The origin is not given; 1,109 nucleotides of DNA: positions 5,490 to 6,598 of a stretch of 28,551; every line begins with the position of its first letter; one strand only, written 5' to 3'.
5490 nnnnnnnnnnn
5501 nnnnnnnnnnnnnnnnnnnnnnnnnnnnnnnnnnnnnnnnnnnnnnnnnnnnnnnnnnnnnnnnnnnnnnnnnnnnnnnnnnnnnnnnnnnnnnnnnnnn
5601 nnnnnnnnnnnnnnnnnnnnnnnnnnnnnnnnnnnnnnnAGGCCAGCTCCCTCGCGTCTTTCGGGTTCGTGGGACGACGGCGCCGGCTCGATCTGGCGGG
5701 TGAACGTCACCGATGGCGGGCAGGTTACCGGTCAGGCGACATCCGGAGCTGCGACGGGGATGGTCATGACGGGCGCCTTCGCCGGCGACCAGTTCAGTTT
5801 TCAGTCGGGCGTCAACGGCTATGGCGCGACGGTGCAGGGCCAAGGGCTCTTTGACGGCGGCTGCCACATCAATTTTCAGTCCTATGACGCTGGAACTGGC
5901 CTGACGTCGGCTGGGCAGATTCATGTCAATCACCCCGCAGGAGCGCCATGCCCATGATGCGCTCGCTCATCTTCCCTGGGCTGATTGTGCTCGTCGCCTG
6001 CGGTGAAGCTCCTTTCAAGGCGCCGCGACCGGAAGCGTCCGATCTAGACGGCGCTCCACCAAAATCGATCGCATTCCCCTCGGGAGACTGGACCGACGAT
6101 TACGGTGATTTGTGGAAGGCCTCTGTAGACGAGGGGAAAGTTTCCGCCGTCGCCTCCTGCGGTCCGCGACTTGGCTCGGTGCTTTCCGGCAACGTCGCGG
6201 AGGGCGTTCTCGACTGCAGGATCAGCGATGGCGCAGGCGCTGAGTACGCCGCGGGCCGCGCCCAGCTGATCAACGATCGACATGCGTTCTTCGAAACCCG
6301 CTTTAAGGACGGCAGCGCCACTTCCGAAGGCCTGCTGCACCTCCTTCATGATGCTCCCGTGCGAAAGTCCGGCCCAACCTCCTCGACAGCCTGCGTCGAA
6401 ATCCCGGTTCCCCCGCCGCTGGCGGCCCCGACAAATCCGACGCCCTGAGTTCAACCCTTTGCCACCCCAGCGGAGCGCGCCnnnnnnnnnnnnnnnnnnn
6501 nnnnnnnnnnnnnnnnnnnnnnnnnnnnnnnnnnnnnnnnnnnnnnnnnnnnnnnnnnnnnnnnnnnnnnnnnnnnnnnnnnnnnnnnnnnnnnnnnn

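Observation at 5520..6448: Kinase extracytoplasmic domain and the downstream lipoprotein are paralogous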

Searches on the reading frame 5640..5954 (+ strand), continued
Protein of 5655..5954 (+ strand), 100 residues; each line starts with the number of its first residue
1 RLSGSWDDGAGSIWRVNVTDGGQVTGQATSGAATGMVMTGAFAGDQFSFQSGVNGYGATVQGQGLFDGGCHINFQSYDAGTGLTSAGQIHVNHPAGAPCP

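Call 51: find_encoding_contigs(protein=P0039, flank=5000, max_places=2)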
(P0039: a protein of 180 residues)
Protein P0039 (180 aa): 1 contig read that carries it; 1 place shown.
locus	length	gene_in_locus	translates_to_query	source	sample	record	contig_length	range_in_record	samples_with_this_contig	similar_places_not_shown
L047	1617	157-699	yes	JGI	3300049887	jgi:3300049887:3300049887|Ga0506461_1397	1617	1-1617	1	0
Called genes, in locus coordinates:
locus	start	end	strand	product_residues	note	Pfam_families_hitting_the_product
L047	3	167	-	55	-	?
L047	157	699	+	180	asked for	-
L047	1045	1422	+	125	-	-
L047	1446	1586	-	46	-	-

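Call 52: find_encoding_contigs(protein=P0067, flank=5000, max_places=2)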
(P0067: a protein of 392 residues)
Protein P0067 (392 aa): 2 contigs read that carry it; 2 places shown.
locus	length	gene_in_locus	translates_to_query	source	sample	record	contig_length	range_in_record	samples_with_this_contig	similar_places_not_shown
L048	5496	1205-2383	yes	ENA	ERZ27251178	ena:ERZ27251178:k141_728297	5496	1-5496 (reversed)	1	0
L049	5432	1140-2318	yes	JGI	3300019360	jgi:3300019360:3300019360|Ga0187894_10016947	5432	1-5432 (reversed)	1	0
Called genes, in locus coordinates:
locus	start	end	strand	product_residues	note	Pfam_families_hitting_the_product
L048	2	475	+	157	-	?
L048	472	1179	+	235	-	PF00092:VWA (weak)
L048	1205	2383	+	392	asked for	-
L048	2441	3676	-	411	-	PF02771:Acyl-CoA_dh_N, PF02770:Acyl-CoA_dh_M, PF00441:Acyl-CoA_dh_1, PF08028:Acyl-CoA_dh_2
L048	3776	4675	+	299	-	PF00126:HTH_1, PF03466:LysR_substrate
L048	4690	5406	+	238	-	-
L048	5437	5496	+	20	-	?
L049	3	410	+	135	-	?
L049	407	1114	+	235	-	PF00092:VWA (weak)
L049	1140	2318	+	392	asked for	-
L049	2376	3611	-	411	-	PF02771:Acyl-CoA_dh_N, PF02770:Acyl-CoA_dh_M, PF00441:Acyl-CoA_dh_1, PF08028:Acyl-CoA_dh_2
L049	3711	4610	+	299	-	PF00126:HTH_1, PF03466:LysR_substrate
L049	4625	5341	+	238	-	-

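Call 68: find_encoding_contigs(protein=P0055, flank=6000, max_places=2)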
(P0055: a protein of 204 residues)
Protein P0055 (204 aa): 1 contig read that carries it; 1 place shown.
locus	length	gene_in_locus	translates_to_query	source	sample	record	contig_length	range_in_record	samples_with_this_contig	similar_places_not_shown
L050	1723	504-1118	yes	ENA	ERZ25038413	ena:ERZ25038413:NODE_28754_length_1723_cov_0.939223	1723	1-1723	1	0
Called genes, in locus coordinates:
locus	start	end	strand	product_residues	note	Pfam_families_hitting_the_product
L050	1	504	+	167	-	?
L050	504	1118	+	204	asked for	-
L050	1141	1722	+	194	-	?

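Call 69: find_encoding_contigs(protein=P0062, flank=6000, max_places=2)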
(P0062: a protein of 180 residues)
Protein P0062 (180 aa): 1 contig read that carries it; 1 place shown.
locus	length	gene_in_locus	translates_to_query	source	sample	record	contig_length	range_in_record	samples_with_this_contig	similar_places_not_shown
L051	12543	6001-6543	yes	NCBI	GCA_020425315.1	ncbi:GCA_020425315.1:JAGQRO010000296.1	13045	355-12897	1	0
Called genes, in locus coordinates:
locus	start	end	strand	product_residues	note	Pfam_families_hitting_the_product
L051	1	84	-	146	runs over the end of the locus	PF05618:RimB-like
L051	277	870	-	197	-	PF07638:Sigma70_ECF, PF08281:Sigma70_r4_2, PF04545:Sigma70_r4 (weak)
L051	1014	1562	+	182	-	-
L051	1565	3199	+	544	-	-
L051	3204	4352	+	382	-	PF00498:FHA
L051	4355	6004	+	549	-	PF13240:Zn_Ribbon_1 (weak), PF13248:Zn_ribbon_3 (faint), PF00069:Pkinase, PF07714:PK_Tyr_Ser-Thr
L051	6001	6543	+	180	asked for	-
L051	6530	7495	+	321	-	PF00112:Peptidase_C1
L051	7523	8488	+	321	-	PF00112:Peptidase_C1, PF13529:Peptidase_C39_2 (weak)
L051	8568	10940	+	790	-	PF00069:Pkinase, PF01636:APH (faint), PF07714:PK_Tyr_Ser-Thr, PF03109:ABC1 (weak)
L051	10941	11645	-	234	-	-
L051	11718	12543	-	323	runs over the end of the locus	PF01168:Ala_racemase_N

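Call 70: find_encoding_contigs(protein=P0046, flank=6000, max_places=2)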
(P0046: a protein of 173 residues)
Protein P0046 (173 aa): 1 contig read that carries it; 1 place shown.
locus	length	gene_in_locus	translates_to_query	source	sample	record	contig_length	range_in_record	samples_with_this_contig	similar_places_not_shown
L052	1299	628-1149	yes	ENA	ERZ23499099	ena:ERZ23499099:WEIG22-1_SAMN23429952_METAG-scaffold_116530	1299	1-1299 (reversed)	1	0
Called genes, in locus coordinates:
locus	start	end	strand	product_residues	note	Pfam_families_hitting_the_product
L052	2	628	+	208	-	?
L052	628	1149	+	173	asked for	-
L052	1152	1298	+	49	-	?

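Call 72: search_protein_families(library=pfam, proteins=[L050:1-504:+, L052:2-628:+, L052:1152-1298:+, L004:812-1756:+], max_evalue=0.1)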
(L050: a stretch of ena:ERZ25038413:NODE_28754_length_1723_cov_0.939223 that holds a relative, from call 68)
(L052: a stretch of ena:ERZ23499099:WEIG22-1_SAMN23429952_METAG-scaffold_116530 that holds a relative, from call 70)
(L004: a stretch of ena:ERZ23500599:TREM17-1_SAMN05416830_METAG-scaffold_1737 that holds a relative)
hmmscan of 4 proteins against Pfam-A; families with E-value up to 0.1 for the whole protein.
L050:1-504:+ (167 aa): 1 family
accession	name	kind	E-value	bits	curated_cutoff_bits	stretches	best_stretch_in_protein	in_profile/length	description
PF05656.20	DUF805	-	6.2e-23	81.8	25.7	1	51-159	1-111/111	Protein of unknown function (DUF805)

L052:2-628:+ (208 aa): 2 families
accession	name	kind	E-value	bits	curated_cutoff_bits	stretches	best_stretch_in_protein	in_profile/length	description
PF00498.31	FHA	-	6.2e-08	33.4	20.7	1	128-176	16-65/67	FHA domain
PF16697.10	Yop-YscD_cpl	-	0.0022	18.6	33.2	1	129-175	35-81/94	Inner membrane component of T3SS, cytoplasmic domain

L052:1152-1298:+ (49 aa): 0 families

L004:812-1756:+ (314 aa): 3 families
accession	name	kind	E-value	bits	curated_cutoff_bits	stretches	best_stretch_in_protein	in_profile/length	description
PF00112.29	Peptidase_C1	-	1.1e-14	55.4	20.7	2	192-232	165-207/220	Papain family cysteine protease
PF13529.12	Peptidase_C39_2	-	0.00027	22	24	1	131-211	72-139/143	Peptidase_C39 like family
PF03051.21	Peptidase_C1_2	-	0.0035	16.6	22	1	195-236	361-406/438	Peptidase C1-like family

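Call 76: fold_search(model_id=the predicted structure, library=pdb)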
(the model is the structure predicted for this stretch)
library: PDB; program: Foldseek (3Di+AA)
matches with E <= 10: 960; with E <= 0.001: 0
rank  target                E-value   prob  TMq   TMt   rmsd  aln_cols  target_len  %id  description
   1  6zyt_BBB              1.3e-03  1.00  0.59  0.55   4.8       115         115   21  Monomeric streptavidin with a conjugated biotinylated pyrrolidine (released 2021-08-18)
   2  4jnj_B                1.9e-03  1.00  0.54  0.51   4.8       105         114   22  Structure based engineering of streptavidin monomer with a reduced biotin dissociation rate (released 2013-05-29)
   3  3wzo_C                4.8e-03  1.00  0.58  0.51   5.4       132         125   18  Crystal structure of the core streptavidin mutant V21 (Y22S/N23D/S27D/Y83S/R84K/E101D/R103K/E116N) complexed with biot (released 2015-02-18)
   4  5n8b_D                5.0e-03  1.00  0.52  0.46   5.8       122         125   19  CRYSTAL STRUCTURE OF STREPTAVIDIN WITH PEPTIDE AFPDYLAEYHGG (released 2017-10-04)
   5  3x00_A                8.1e-03  1.00  0.56  0.50   5.2       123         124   16  Crystal structure of the core streptavidin mutant V212 (Y22S/N23D/S27D/S45N/Y83S/R84K/E101D/R103K/E116N) complexed wit (released 2015-01-21)
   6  6rrq_B                8.6e-03  1.00  0.68  0.18   4.4       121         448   14  Crystal structure of tyrosinase PvdP from Pseudomonas aeruginosa bound to copper (released 2020-04-15)
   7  5f2b                  8.6e-03  1.00  0.44  0.40   5.7       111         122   21  Expanding Nature's Catalytic Repertoire -Directed Evolution of an Artificial Metalloenzyme for In Vivo Metathesis (released 2016-08-31)
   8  6aul                  1.1e-02  1.00  0.54  0.48   5.4       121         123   16  Artificial Metalloproteins Containing a Co4O4 Active Site - 2xm-S112Y-b (released 2018-02-28)
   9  4ekv                  1.1e-02  1.00  0.57  0.51   4.8       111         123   20  Streptavidin 8-aa-loop H127C mutein with reversible biotin binding (released 2012-06-13)
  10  3wzn_B                1.2e-02  1.00  0.56  0.49   5.2       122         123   19  Crystal structure of the core streptavidin mutant V21 (Y22S/N23D/S27D/Y83S/R84K/E101D/R103K/E116N) complexed with biot (released 2015-02-18)
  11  8qq3_B                1.2e-02  1.00  0.53  0.46   5.6       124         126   18  Streptavidin with a Ni-cofactor (released 2024-02-07)
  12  6fry                  1.3e-02  1.00  0.53  0.46   5.5       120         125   18  Photo-Driven Hydrogen Evolution by an Artificial Hydrogenase Utilizing the Biotin-Streptavidin Technology (released 2019-03-13)
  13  3wzn_A                1.4e-02  1.00  0.56  0.49   5.4       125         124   18  Crystal structure of the core streptavidin mutant V21 (Y22S/N23D/S27D/Y83S/R84K/E101D/R103K/E116N) complexed with biot (released 2015-02-18)
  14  6t1e                  1.4e-02  1.00  0.53  0.47   5.5       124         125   18  Streptavidin variants harbouring an artificial organocatalyst based cofactor (released 2020-10-14)
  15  5k67                  1.5e-02  0.99  0.48  0.43   5.8       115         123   19  Designed Artificial Cupredoxins (released 2016-07-20)
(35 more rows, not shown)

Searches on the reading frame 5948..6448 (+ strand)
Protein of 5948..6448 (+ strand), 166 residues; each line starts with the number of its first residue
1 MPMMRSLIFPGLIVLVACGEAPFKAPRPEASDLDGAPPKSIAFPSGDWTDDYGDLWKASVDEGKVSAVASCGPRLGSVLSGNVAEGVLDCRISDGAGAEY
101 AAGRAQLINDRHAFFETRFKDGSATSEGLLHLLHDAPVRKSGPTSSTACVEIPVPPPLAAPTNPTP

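Call 4: search_protein_families(library=pfam, proteins=[window:5948-6448:+], max_evalue=0.1)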
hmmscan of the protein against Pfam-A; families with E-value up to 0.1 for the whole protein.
window:5948-6448:+ (166 aa): 0 families

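Call 8: find_homologous_proteins(query=window:5948-6448:+, max_evalue=0.01)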
Query window:5948-6448:+ (166 aa): 1 proteins with E <= 0.01 among 173 candidates.
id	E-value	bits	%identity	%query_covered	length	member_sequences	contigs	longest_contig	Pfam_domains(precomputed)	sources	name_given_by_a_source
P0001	7.0e-105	366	100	99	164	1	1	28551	-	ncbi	ncbi:MAG: hypothetical protein QM773_21615 [Hyphomonadaceae bacterium]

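Call 16: predict_structure(protein=window:5948-6448:+)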
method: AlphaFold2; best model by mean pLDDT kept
length: 166 residues; sequences in the alignment: 1
mean_pLDDT: 49.6   pTM: 0.45
mean pLDDT of the five models: 49.6, 36.2, 35.3, 31.7, 29.2
residues with pLDDT >= 90: 0; 70-90: 17; 50-70: 68; < 50: 81
segments of 3 or more residues with pLDDT < 50: 1-44, 133-166
pLDDT, mean of each block of 10 residues (from residue 1): 23 35 35 40 50 55 61 60 70 68 69 65 61 39 33 36 38
secondary structure, 60 per line:
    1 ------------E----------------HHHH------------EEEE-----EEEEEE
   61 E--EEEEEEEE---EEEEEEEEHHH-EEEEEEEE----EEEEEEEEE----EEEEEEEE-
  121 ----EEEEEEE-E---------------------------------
elements in order: H30-33 E46-49 E55-61 E64-71 E75-82 E87-94 E99-107 E112-119 E125-131

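Call 34: search_protein_families(library=padloc, proteins=[window:5948-6448:+], max_evalue=0.01)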
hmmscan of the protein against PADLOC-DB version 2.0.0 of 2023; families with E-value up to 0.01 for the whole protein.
window:5948-6448:+ (166 aa): 0 families

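Call 35: search_protein_families(library=ncbifam, proteins=[window:5948-6448:+], max_evalue=0.01)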
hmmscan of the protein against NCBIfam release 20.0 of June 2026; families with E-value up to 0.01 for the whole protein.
window:5948-6448:+ (166 aa): 0 families
